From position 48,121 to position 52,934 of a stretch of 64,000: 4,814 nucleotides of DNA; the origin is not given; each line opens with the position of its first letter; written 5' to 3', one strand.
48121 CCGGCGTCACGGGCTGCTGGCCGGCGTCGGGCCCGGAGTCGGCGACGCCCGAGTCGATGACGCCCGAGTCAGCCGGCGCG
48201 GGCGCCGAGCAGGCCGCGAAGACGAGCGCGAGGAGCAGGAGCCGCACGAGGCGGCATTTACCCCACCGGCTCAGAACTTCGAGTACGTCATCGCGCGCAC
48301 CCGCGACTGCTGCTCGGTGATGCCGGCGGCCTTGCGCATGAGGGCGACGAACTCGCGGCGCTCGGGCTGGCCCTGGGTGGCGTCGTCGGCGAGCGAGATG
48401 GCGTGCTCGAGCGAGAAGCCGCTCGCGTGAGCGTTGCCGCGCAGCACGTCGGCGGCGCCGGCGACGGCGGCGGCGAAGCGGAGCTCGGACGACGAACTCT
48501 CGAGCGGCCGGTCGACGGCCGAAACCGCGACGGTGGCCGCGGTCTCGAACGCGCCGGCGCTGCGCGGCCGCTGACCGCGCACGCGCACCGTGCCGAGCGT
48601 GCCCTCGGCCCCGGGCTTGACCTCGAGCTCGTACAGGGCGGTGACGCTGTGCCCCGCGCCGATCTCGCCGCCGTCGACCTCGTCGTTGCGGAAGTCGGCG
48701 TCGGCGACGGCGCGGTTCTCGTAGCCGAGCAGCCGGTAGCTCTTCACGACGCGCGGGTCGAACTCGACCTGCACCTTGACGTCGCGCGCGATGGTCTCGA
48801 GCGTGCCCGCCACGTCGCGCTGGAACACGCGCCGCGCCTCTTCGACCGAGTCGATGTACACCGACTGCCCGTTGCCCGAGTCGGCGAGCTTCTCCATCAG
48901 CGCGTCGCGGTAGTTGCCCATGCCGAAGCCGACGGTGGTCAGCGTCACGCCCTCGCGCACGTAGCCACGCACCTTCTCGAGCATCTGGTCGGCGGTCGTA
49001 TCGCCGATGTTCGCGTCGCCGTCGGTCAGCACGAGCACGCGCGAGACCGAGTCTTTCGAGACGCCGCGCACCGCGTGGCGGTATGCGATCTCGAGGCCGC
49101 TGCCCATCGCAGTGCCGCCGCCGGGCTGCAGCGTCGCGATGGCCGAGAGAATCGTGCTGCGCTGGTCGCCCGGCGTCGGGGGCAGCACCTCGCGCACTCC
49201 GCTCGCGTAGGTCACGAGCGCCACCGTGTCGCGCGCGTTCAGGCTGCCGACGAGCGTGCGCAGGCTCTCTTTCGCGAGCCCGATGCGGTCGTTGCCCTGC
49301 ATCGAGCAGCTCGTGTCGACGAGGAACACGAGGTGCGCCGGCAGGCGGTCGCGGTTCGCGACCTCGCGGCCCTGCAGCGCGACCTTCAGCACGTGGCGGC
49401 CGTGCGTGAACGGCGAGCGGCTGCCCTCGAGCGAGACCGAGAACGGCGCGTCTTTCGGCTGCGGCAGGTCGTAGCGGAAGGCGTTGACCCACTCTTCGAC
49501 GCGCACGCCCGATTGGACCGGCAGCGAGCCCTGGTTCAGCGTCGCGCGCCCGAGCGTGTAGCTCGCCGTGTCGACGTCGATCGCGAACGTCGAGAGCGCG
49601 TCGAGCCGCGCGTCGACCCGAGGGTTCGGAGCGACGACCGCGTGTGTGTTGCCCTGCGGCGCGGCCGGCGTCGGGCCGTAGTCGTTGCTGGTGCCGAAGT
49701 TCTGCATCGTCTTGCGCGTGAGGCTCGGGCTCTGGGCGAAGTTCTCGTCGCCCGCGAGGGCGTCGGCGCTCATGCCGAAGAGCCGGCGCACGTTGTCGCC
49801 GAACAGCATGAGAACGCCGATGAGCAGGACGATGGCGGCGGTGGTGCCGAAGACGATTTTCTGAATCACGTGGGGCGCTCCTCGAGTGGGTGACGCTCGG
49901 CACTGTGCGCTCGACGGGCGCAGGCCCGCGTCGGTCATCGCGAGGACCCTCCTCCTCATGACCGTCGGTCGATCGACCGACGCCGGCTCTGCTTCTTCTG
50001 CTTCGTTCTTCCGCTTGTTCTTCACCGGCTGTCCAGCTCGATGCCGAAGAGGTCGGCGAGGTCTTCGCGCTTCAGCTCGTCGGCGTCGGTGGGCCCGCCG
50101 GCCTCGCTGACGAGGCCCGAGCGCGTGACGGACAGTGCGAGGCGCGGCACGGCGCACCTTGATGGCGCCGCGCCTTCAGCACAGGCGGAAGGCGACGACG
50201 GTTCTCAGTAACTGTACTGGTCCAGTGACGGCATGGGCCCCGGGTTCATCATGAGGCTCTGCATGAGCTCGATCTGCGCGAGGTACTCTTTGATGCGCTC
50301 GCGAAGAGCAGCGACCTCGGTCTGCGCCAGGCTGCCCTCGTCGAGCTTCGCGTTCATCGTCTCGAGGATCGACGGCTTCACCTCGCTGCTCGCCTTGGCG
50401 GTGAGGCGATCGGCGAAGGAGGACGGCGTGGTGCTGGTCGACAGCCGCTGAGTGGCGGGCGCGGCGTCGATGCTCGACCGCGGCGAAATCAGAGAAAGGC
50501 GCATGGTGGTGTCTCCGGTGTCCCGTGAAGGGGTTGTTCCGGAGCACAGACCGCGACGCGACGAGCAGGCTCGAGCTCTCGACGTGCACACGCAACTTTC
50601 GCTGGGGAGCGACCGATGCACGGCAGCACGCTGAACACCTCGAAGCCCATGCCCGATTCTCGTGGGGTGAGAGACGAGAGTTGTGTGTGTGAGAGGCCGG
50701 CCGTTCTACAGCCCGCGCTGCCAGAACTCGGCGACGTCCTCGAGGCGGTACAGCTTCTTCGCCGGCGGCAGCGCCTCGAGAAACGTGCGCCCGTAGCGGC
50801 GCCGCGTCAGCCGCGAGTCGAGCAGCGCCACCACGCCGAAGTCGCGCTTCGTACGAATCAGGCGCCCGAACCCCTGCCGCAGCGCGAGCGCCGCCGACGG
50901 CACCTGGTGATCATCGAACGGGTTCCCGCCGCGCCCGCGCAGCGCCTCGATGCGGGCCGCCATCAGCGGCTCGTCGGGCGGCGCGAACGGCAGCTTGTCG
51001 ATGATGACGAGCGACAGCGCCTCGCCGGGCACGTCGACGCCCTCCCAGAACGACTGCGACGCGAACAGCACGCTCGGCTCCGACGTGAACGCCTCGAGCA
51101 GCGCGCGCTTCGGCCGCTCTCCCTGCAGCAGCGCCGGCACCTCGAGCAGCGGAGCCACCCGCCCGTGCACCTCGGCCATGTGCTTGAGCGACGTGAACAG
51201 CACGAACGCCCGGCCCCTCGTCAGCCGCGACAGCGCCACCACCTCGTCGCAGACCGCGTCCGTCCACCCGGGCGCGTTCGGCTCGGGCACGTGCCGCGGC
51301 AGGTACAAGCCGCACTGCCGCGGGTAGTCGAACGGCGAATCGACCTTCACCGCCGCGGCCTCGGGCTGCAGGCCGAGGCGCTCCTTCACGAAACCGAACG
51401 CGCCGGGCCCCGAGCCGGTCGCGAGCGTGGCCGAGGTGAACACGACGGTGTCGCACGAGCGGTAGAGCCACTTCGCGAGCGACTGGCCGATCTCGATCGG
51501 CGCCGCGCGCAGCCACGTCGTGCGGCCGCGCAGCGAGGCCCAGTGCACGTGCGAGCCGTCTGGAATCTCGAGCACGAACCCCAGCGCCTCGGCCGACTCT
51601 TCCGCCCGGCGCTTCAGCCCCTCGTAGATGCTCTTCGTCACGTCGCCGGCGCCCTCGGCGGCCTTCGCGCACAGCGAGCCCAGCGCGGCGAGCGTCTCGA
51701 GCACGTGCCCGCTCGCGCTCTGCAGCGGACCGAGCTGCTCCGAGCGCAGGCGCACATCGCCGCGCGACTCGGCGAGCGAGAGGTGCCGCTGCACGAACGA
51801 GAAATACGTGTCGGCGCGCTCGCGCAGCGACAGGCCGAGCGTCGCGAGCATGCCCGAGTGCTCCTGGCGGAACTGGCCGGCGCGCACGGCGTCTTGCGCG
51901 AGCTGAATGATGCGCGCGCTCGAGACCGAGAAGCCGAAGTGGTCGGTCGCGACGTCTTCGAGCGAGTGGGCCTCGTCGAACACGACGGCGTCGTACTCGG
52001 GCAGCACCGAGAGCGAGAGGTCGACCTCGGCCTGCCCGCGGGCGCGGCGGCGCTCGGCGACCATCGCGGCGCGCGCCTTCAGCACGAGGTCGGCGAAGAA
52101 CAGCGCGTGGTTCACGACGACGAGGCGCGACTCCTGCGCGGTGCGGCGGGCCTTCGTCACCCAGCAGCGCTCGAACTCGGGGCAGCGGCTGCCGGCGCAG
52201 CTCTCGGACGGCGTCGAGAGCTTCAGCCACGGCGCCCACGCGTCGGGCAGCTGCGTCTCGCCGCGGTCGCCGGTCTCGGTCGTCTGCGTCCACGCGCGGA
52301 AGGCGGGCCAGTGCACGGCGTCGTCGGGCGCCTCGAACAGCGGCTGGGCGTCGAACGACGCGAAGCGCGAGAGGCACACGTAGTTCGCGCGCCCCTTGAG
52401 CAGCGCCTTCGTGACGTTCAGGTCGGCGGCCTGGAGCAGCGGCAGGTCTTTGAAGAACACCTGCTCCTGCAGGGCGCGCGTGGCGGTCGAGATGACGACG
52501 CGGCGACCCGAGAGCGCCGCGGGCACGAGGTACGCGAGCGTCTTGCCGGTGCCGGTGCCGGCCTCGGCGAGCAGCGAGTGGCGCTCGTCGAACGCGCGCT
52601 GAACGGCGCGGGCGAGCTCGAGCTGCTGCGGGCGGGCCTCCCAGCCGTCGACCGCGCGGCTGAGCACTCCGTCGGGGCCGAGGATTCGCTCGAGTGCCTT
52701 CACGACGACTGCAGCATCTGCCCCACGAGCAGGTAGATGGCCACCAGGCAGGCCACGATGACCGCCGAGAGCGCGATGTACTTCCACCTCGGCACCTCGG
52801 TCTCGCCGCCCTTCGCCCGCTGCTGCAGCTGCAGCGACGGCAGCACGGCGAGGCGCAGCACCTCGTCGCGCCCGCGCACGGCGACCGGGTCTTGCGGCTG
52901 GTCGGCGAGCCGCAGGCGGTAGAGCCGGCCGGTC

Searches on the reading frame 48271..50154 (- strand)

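Call 72: search_protein_families(library=pfam, proteins=[window:48271-50154:-], max_evalue=0.0001)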
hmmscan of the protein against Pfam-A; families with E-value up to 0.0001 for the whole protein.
window:48271-50154:- (627 aa): 5 families
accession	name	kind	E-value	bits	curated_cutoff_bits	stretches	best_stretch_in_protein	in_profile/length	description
PF12034.13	YfbK_C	-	1.1e-40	140.2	25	2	450-511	1-62/184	Uncharacterized protein YfbK, C-terminal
PF12450.13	vWF_A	-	1.2e-22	80.1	25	1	170-256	6-93/94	von Willebrand factor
PF00092.34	VWA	-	9.8e-21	75.2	23.8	1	275-436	2-163/174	von Willebrand factor type A domain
PF13519.12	VWA_2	-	4.5e-19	69.5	27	1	275-379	1-106/107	von Willebrand factor type A domain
PF13768.12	VWA_3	-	7e-10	39.6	27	1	274-431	2-153/155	von Willebrand factor type A domain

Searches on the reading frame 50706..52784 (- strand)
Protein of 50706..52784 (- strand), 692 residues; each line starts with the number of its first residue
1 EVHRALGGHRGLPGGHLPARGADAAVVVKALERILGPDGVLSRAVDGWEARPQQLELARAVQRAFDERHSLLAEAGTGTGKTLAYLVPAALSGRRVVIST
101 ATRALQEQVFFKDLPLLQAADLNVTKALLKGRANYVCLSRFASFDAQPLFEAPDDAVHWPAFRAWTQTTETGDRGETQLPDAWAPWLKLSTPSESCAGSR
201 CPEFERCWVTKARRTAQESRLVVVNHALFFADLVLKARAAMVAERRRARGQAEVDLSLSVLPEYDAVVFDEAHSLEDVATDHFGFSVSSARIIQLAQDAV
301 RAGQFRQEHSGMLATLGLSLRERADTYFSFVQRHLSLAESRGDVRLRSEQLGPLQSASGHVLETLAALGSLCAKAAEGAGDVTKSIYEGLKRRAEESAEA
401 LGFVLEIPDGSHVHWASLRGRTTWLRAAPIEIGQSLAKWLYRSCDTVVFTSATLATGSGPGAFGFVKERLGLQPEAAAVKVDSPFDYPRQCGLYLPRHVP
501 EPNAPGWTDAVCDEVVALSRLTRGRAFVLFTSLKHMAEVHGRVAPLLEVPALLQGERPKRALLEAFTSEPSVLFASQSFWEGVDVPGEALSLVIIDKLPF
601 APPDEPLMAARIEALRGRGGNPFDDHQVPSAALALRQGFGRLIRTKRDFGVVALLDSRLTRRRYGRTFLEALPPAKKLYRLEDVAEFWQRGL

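Call 72: search_protein_families(library=pfam, proteins=[window:50706-52784:-], max_evalue=0.0001)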
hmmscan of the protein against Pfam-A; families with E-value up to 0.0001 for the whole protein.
window:50706-52784:- (692 aa): 2 families
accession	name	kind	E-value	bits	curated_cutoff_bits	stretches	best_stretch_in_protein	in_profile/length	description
PF13307.12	Helicase_C_2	-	4.1e-42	144.6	25.3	1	517-674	3-169/170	Helicase C-terminal domain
PF00270.35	DEAD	-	1.1e-09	38.7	26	1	60-125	7-77/167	DEAD/DEAH box helicase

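Call 73: find_homologous_proteins(query=window:50706-52784:-, max_evalue=1e-30)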
Query window:50706-52784:- (692 aa): 7928 proteins with E <= 1e-30 among 8000 candidates; the best 120 are listed.
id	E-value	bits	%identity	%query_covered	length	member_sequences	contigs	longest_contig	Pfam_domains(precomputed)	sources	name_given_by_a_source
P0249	0.0e+0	1379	92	96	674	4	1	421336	PF00270.36,PF13307.13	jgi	-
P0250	0.0e+0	1260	83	96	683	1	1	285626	PF00270.36,PF13307.13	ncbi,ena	-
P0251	0.0e+0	1224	79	99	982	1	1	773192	PF00270.36,PF13307.13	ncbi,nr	ncbi:MAG: ATP-dependent DNA helicase [Archangiaceae bacterium]|nr:ATP-dependent DNA helicase [Archan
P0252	0.0e+0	1221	81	96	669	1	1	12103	PF00270.36,PF13307.13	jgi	jgi:ATP-dependent DNA helicase DinG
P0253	0.0e+0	1187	80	96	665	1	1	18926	PF00270.36,PF13307.13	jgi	jgi:ATP-dependent DNA helicase DinG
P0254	0.0e+0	1173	79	96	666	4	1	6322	PF00270.36,PF13307.13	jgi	jgi:ATP-dependent DNA helicase DinG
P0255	0.0e+0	1153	77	96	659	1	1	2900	PF00270.36,PF13307.13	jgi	jgi:ATP-dependent DNA helicase DinG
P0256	0.0e+0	1148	78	95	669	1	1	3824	PF00270.36,PF13307.13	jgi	jgi:ATP-dependent DNA helicase DinG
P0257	2.9e-288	976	76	80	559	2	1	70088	PF13307.13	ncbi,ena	-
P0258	1.9e-238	812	78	68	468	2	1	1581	PF13307.13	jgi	jgi:ATP-dependent DNA helicase DinG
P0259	1.3e-231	789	57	96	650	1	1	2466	PF00270.36,PF13307.13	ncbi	-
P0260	1.9e-228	779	58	97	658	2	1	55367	PF00270.36,PF13307.13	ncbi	-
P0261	1.5e-226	772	56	96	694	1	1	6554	PF00270.36,PF13307.13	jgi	-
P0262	1.9e-226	772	57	96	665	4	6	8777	PF00270.36,PF13307.13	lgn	-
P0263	5.4e-225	767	58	95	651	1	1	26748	PF00270.36,PF13307.13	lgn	-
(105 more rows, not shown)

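Call 77: find_encoding_contigs(protein=P0251, flank=3000, max_places=1)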
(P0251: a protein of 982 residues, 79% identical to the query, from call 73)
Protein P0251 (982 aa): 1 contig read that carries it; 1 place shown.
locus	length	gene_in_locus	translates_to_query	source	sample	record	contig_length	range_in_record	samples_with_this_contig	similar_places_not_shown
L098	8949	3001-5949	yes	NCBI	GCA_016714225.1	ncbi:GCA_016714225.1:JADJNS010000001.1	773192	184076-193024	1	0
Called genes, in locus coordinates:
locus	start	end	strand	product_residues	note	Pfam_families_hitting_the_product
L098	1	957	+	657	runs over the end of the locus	-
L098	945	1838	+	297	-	PF02163:Peptidase_M50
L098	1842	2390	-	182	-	PF20587:DUF6789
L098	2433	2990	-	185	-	PF13628:DUF4142, PF03713:DUF305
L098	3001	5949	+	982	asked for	PF00270:DEAD (weak), PF13307:Helicase_C_2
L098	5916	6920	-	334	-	PF13717:Zn_ribbon_4 (weak)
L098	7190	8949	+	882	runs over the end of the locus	PF13205:Big_5 (faint)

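Call 78: find_encoding_contigs(protein=P0249, flank=10000, max_places=1)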
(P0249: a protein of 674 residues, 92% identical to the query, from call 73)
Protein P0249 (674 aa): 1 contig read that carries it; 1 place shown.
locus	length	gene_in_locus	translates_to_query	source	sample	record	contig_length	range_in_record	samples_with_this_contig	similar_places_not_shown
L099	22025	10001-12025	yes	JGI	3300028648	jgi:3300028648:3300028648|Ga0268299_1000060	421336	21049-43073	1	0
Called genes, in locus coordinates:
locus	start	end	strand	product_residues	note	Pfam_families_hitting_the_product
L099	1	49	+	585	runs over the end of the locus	PF05524:PEP-utilisers_N, PF00391:PEP-utilizers, PF02896:PEP-utilizers_C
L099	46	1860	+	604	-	PF13426:PAS_9 (faint), PF00989:PAS, PF08448:PAS_4, PF00512:HisKA, PF13581:HATPase_c_2 (faint), PF02518:HATPase_c, PF00072:Response_reg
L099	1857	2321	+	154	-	-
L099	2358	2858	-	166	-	-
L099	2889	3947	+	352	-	PF00355:Rieske, PF19112:VanA_C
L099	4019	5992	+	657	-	-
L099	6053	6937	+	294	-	PF02163:Peptidase_M50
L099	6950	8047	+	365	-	PF03372:Exo_endo_phos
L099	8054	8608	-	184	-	PF20587:DUF6789 (weak)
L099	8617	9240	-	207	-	PF03713:DUF305, PF13628:DUF4142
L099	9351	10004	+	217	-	-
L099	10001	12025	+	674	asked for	PF00270:DEAD (weak), PF13307:Helicase_C_2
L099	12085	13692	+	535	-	PF12450:vWF_A, PF05762:VWA_CoxE (weak), PF00092:VWA, PF13519:VWA_2, PF13768:VWA_3, PF12034:YfbK_C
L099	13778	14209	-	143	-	-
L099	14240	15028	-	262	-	-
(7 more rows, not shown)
